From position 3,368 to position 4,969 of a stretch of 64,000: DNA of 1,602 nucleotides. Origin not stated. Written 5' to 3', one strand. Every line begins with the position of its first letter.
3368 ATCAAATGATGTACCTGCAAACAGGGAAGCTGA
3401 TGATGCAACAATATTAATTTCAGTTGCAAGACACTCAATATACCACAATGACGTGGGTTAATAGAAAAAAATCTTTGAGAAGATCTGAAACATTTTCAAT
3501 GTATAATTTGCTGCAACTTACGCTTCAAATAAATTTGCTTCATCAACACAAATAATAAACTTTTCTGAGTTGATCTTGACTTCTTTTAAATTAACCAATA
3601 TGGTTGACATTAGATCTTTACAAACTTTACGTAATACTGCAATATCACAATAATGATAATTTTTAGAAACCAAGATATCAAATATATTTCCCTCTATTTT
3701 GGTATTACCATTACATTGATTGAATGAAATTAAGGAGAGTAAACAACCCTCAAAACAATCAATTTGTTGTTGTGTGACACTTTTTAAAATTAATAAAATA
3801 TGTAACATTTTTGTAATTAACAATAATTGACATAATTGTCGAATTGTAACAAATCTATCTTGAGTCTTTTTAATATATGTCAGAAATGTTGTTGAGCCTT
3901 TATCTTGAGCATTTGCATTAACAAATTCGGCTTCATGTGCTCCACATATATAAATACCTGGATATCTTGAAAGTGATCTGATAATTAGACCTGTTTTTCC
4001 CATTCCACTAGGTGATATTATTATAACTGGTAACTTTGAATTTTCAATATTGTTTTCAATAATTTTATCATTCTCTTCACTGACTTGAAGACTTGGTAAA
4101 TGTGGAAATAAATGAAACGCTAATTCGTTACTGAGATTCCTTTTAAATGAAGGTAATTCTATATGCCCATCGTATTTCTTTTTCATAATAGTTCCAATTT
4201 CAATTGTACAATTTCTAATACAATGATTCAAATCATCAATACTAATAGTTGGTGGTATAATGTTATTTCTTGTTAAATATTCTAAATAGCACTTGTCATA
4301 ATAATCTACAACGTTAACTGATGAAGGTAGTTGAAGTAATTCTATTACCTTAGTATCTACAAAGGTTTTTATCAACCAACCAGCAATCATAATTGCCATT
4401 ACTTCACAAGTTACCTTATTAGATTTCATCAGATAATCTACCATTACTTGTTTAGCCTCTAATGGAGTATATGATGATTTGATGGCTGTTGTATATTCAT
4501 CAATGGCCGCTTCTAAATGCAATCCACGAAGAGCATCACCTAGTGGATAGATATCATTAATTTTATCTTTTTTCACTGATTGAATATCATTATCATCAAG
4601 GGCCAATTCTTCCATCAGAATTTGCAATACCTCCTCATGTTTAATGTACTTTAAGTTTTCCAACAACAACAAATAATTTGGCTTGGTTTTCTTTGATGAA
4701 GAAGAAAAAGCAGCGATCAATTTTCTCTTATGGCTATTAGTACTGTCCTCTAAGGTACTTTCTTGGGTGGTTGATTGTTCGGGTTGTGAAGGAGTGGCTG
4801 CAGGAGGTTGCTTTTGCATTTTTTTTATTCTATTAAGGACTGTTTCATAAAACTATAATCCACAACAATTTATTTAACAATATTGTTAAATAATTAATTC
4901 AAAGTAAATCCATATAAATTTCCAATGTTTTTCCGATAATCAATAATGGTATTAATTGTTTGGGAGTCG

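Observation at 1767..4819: Three adjacent minus-strand ORFs probably form one large P-loop (STAND/AAA+-like) NTPase gene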

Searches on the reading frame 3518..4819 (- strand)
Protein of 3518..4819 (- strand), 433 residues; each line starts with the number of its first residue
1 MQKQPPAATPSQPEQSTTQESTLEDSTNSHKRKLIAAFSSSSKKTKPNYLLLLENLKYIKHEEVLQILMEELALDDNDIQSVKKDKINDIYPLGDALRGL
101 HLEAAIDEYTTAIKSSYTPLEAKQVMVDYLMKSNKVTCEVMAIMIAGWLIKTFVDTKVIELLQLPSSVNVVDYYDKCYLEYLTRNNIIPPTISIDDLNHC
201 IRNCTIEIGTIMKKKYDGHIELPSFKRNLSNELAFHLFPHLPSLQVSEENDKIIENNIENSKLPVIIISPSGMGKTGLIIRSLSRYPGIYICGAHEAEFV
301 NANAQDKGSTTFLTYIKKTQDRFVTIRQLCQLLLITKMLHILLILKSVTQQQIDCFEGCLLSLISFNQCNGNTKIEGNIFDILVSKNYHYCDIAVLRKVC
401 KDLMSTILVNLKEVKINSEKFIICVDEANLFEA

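Call 4: search_protein_families(library=pfam, proteins=[window:3518-4819:-], max_evalue=1)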
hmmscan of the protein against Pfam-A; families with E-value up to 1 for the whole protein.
window:3518-4819:- (433 aa): 1 family
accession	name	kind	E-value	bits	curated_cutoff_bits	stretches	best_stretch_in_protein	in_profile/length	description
PF10996.14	Beta-Casp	-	0.12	13.3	27.7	1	237-282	53-93/120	Beta-Casp domain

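Call 5: search_protein_families(library=ncbifam, proteins=[window:3518-4819:-], max_evalue=1)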
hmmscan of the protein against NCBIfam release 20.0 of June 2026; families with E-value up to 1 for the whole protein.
window:3518-4819:- (433 aa): 1 family
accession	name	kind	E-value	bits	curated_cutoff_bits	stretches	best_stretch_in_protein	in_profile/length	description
NF011399.0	PRK14824.1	subfamily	0.039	13.4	267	1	243-318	38-119/206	putative deoxyribonucleotide triphosphate pyrophosphatase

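Call 37: search_protein_representatives(protein=window:3521-4819:-)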
Query: 433 residues. Proteins with E-value up to 0.001 (for the whole library): 20; up to 1e-10: 9; up to 1e-30: 1. The best 20 are listed.
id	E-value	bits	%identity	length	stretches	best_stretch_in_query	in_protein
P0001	2.1e-184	629.5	99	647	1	1-290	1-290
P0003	6.1e-25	104.4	38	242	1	231-432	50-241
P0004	1.8e-24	102.8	40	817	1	232-432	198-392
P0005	3.6e-23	98.5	38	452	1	233-432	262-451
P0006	9.3e-21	90.6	35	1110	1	202-432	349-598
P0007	1.0e-17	80.6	36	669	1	230-432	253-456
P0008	1.0e-17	80.6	34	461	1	231-432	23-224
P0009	5.1e-14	68.4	33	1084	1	185-432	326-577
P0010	7.0e-11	58.1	36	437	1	232-347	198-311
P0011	1.3e-10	57.2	38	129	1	25-161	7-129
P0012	1.1e-09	54.1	30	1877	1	232-432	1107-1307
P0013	2.2e-09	53.2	37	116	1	319-425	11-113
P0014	2.1e-08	49.9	32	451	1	53-186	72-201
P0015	5.6e-08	48.5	43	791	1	83-180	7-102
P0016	2.6e-07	46.3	35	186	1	58-155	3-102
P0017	6.3e-05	38.5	40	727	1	44-156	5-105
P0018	7.2e-05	38.3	27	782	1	251-431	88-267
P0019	1.2e-04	37.6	26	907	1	184-431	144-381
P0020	1.6e-04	37.1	31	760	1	228-431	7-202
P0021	7.1e-04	35.0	29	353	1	264-431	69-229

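Call 39: list_cluster_members(proteins=[P0003, P0004, P0005, P0006, P0007, P0008, P0009, P0012, P0018, P0019])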
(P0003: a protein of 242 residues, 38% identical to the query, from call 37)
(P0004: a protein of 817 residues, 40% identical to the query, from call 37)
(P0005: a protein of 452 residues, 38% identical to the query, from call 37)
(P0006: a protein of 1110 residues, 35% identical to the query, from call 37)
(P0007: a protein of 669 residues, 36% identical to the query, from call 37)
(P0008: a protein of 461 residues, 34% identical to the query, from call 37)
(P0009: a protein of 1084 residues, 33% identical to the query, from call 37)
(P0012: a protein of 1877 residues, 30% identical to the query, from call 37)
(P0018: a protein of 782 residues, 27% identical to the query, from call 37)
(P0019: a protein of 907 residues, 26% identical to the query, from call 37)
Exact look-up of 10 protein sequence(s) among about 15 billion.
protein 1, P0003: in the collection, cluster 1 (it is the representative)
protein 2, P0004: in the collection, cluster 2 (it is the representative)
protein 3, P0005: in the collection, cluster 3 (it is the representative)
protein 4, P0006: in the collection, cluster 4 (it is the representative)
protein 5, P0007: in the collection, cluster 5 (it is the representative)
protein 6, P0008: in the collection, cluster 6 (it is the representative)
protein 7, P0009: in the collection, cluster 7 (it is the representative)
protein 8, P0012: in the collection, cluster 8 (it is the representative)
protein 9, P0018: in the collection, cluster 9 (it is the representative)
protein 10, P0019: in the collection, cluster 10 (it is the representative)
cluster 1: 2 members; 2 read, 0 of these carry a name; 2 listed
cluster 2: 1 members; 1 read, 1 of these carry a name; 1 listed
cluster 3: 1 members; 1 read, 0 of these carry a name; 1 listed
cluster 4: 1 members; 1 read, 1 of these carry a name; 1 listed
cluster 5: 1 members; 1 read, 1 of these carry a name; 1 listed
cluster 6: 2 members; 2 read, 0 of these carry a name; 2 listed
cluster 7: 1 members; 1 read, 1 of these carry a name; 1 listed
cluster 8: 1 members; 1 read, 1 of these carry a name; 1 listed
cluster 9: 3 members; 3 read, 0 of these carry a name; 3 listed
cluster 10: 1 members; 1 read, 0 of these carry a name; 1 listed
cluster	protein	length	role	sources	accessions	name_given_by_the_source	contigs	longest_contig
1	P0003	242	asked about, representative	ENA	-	-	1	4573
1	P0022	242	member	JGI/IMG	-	-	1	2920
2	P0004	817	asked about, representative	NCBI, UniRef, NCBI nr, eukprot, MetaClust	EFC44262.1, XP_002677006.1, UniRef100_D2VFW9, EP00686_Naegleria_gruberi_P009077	predicted protein [Naegleria gruberi] | Predicted protein n=1 Tax=Naegleria gruberi TaxID=5762 RepID=D2VFW9_NAEGR | uncharacterized protein NAEGRDRAFT_67772 [Naegleria gruberi]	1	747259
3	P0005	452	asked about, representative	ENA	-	-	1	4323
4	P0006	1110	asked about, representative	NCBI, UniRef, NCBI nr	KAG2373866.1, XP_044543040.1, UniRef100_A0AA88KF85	hypothetical protein C9374_011751 [Naegleria lovaniensis] | Uncharacterized protein n=1 Tax=Naegleria lovaniensis TaxID=51637 RepID=A0AA88KF85_NAELO | uncharacterized protein C9374_011751 [Naegleria lovaniensis]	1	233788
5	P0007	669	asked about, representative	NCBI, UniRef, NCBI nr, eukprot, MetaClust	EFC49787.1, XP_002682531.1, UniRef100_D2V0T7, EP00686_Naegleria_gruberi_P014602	predicted protein [Naegleria gruberi] | Predicted protein n=1 Tax=Naegleria gruberi TaxID=5762 RepID=D2V0T7_NAEGR | uncharacterized protein NAEGRDRAFT_62411 [Naegleria gruberi]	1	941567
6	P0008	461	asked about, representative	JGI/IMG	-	-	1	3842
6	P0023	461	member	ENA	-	-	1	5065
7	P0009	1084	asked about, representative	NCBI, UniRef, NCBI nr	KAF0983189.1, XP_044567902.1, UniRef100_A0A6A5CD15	hypothetical protein FDP41_011167 [Naegleria fowleri] | Uncharacterized protein n=1 Tax=Naegleria fowleri TaxID=5763 RepID=A0A6A5CD15_NAEFO | uncharacterized protein FDP41_011167 [Naegleria fowleri]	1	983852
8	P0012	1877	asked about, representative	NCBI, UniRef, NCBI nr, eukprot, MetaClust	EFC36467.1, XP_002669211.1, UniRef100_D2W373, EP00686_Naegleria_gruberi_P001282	predicted protein [Naegleria gruberi] | Predicted protein n=1 Tax=Naegleria gruberi TaxID=5762 RepID=D2W373_NAEGR | uncharacterized protein NAEGRDRAFT_75844 [Naegleria gruberi]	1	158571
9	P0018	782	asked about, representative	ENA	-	-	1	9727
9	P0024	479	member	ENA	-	-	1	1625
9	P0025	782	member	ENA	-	-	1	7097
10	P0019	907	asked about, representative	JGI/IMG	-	-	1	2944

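Call 42: search_solved_structures(query=A2, max_evalue=10, show_alignments=2)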
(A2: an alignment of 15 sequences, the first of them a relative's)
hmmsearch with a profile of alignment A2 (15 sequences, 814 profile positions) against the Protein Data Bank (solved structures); distinct sequences matched with E-value up to 10: 18.
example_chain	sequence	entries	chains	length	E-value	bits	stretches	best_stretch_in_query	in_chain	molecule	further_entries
1um8_A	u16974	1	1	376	0.0065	18.2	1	120-169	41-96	ATP-dependent Clp protease ATP-binding subunit clpX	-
6sfw_O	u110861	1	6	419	0.038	15.7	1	127-167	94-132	ATP-dependent Clp protease ATP-binding subunit ClpX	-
6xu6_CU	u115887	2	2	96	0.068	14.9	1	373-409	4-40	Ribosomal protein L22-like protein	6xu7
1g3i_A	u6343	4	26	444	0.073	14.8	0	137-167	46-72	ATP-DEPENDENT HSLU PROTEASE ATP-BINDING SUBUNIT HSLU | HEAT SHOCK PROTEIN HSLU | ATP-DEPENDENT HSL PROTEASE ATP-BINDING SUBUNIT HSLU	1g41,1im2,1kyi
5ji2_E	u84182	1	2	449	0.16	13.7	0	129-167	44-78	ATP-dependent protease ATPase subunit HslU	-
1ofh_A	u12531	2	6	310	0.34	12.6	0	136-167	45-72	ATP-DEPENDENT HSL PROTEASE ATP-BINDING SUBUNIT HSLU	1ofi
1do0_A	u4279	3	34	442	0.36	12.5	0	129-167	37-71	PROTEIN (HEAT SHOCK LOCUS U) | ATP-dependent protease ATPase subunit HslU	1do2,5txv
1g4a_E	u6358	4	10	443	0.36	12.5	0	129-167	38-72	ATP-DEPENDENT HSL PROTEASE ATP-BINDING SUBUNIT HSLU | ATP-dependent protease ATPase subunit HslU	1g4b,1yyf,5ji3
6pxk_G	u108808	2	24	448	0.37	12.4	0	129-167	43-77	ATP-dependent protease ATPase subunit HslU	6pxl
1e94_E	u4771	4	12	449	0.37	12.4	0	129-167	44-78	HEAT SHOCK PROTEIN HSLU | HEAT SHOCK LOCUS HSLU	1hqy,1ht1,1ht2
6c2u_A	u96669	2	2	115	0.45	12.2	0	140-160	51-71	phosphate-loop protein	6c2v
9ndj_F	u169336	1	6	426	1.2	10.7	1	121-165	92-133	ATP-dependent Clp protease ATP-binding subunit ClpX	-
6z5u_K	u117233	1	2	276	1.5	10.5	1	113-161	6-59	ABC transporter ATP-binding protein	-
6kww_M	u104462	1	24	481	1.6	10.3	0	137-170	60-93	ATP-dependent protease ATPase subunit HslU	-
7d06_B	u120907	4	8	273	1.7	10.2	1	113-161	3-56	ABC transporter ATP-binding protein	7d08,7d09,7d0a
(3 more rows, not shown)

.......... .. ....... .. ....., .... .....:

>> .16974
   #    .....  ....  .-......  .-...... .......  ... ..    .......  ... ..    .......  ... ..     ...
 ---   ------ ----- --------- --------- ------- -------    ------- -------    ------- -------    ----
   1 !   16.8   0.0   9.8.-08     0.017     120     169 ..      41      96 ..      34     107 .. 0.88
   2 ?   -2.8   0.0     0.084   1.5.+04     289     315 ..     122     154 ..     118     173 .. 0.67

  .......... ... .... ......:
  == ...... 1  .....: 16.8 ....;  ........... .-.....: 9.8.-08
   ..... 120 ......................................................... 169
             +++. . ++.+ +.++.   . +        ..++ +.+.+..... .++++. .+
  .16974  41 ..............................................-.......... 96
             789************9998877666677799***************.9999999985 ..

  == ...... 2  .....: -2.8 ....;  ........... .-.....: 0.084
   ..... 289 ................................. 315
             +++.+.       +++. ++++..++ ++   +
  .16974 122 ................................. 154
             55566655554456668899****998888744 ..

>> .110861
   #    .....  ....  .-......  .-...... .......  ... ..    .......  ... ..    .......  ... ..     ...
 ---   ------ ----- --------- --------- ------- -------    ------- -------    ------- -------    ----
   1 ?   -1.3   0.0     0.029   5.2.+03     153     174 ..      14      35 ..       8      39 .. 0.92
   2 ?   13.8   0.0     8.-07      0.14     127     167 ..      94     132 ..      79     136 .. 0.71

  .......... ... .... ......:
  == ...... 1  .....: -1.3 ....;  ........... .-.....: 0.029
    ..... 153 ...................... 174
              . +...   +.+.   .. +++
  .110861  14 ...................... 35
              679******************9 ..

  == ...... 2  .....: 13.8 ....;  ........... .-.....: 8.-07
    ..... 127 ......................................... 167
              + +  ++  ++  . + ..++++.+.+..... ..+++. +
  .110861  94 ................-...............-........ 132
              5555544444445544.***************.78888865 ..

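Call 43: search_protein_families(library=pfam, alignment_id=A2, max_evalue=1)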
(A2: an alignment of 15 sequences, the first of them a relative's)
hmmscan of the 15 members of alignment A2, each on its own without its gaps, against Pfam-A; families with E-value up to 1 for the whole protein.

A. member 1, P0004 (817 aa): 2 families
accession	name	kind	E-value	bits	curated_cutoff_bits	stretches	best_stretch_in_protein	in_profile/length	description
PF16113.10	ECH_2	-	0.1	12.5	27.2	0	98-183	155-239/335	Enoyl-CoA hydratase/isomerase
PF05699.19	Dimer_Tnp_hAT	-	0.13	12.5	21.4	1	765-802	1-35/84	hAT family C-terminal dimerisation region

B. families by the number of members that match (of 15 scanned): 25 families
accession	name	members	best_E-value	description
PF13401.12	AAA_22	4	0.00088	AAA domain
PF00005.33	ABC_tran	3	0.0079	ABC transporter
PF13191.12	AAA_16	2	0.0043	AAA ATPase domain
PF03193.22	RsgA_GTPase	2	0.013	RsgA GTPase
PF05424.16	Duffy_binding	2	0.037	Duffy binding domain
PF15757.10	Amelotin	2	0.1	Amelotin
PF12072.13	RNase_Y_N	1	0.00036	RNase Y N-terminal region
PF20720.3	nSTAND3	1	0.0065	Novel STAND NTPase 3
PF06217.17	GAGA_bind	1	0.023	GAGA binding protein-like family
PF04394.19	DUF536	1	0.024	Protein of unknown function, DUF536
PF12138.14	Spherulin4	1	0.036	Spherulation-specific family 4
PF09235.17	SAM_Ste50p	1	0.067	Ste50p, sterile alpha motif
PF23216.1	WH_CYT4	1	0.068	Mitochondrial protein cyt-4, winged helix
PF01480.22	PWI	1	0.075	PWI domain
PF12646.12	DUF3783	1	0.076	Domain of unknown function (DUF3783)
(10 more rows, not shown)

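Call 44: find_homologous_proteins(query=A2, max_evalue=0.001)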
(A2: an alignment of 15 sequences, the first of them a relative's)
Query A2 (15 sequences) (817 aa, profile of the alignment): 4 proteins with E <= 0.001 among 8000 candidates.
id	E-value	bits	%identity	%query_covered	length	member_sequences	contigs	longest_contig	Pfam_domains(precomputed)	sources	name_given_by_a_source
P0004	2.5e-238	812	100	100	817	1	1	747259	-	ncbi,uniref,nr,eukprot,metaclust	ncbi:predicted protein [Naegleria gruberi]|uniref:Predicted protein n=1 Tax=Naegleria gruberi TaxID=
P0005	2.7e-96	342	37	38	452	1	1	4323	-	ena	-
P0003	7.0e-88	314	40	31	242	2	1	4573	-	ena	-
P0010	1.7e-66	244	97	38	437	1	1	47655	-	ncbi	ncbi:predicted protein, partial [Naegleria gruberi]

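Call 45: find_encoding_contigs(protein=P0005, flank=5000, max_places=2)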
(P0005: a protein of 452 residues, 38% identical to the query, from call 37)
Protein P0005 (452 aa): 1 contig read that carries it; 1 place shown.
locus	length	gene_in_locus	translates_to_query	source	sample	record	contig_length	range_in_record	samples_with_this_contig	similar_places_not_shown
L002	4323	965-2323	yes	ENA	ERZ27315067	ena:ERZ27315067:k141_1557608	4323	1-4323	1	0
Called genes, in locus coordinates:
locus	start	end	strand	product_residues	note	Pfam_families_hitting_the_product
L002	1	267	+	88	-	?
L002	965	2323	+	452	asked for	-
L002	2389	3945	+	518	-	-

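Call 46: find_encoding_contigs(protein=P0004, flank=3000, max_places=2)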
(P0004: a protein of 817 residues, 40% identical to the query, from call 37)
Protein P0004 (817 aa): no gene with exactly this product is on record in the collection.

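Call 51: search_protein_families(library=padloc, alignment_id=A2, max_evalue=1)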
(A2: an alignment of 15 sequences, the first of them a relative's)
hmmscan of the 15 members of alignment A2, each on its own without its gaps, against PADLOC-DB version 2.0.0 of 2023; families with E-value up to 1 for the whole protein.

A. member 1, P0004 (817 aa): 0 families

B. families by the number of members that match (of 15 scanned): 7 families
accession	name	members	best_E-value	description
PDLC00580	JetC3|JetC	1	0.0024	DUF3584 domain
PDLC02288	AbiEii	1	0.007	AbiEii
PDLC01439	typeIV_DinG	1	0.021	CAS-IV-A; associated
PDLC04140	mad8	1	0.037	mads_8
PDLC03976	PD-Lambda-1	1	0.075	-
PDLC02733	PbeC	1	0.081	PbeC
PDLC02094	Cas5b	1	0.46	-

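Call 55: search_protein_families(library=pfam, proteins=[P0011, P0013, P0014, P0015, P0016, P0017, P0012, P0006, P0009], max_evalue=0.1)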
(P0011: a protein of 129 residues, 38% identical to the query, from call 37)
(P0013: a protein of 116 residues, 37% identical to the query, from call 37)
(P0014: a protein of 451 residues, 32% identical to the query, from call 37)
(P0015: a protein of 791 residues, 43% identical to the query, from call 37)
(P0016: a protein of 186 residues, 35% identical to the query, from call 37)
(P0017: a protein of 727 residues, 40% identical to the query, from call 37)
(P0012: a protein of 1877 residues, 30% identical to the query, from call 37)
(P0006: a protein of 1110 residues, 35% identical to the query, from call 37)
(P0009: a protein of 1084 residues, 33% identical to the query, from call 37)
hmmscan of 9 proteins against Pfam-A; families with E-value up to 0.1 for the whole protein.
P0011 (129 aa): 1 family
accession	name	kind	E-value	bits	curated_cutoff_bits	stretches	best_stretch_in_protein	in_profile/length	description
PF17326.7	DUF5365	-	0.09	13.6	26.3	0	37-114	16-92/116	Family of unknown function (DUF5365)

P0013 (116 aa): 0 families

P0014 (451 aa): 1 family
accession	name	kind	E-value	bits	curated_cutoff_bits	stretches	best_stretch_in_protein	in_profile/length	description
PF13809.12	Tubulin_2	-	0.014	15.2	27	0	41-104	241-304/356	Tubulin like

P0015 (791 aa): 0 families

P0016 (186 aa): 0 families

P0017 (727 aa): 6 families
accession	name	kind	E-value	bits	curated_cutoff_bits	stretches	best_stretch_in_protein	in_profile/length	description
PF13245.12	AAA_19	-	0.0019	18.8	25.1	1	203-236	8-41/134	AAA domain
PF24883.2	NPHP3_N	-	0.0035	18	24.8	1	204-329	20-137/164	Nephrocystin 3, N-terminal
PF01637.24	ATPase_2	-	0.0051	17.1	33.2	1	213-349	27-142/225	ATPase domain predominantly from Archaea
PF13401.12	AAA_22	-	0.018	15.8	27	0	207-290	6-65/130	AAA domain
PF00437.27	T2SSE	-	0.023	13.8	24.9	1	176-233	112-169/370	Type II/IV secretion system protein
PF13604.12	AAA_30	-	0.077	13.2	27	0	199-233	11-45/191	AAA domain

P0012 (1877 aa): 2 families
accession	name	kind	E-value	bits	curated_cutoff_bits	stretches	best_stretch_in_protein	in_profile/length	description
PF13245.12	AAA_19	-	0.015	15.9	25.1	0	1137-1161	9-33/134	AAA domain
PF21547.3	TTI1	-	0.086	13.2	27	0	263-296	22-56/90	TELO2-interacting protein 1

P0006 (1110 aa): 1 family
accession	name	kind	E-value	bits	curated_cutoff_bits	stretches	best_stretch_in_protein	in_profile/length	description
PF13401.12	AAA_22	-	0.0015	19.3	27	1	412-502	5-95/130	AAA domain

P0009 (1084 aa): 5 families
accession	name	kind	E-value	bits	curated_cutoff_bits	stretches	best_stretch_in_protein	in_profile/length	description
PF13191.12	AAA_16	-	0.0043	18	32.6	1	399-573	18-141/167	AAA ATPase domain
PF03193.22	RsgA_GTPase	-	0.014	15.7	30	1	389-421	93-124/174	RsgA GTPase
PF00005.33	ABC_tran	-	0.023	15.7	25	1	396-427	4-35/137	ABC transporter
PF13401.12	AAA_22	-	0.047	14.5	27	0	403-424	5-26/130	AAA domain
PF12646.12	DUF3783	-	0.076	13.4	27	0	168-194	6-32/56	Domain of unknown function (DUF3783)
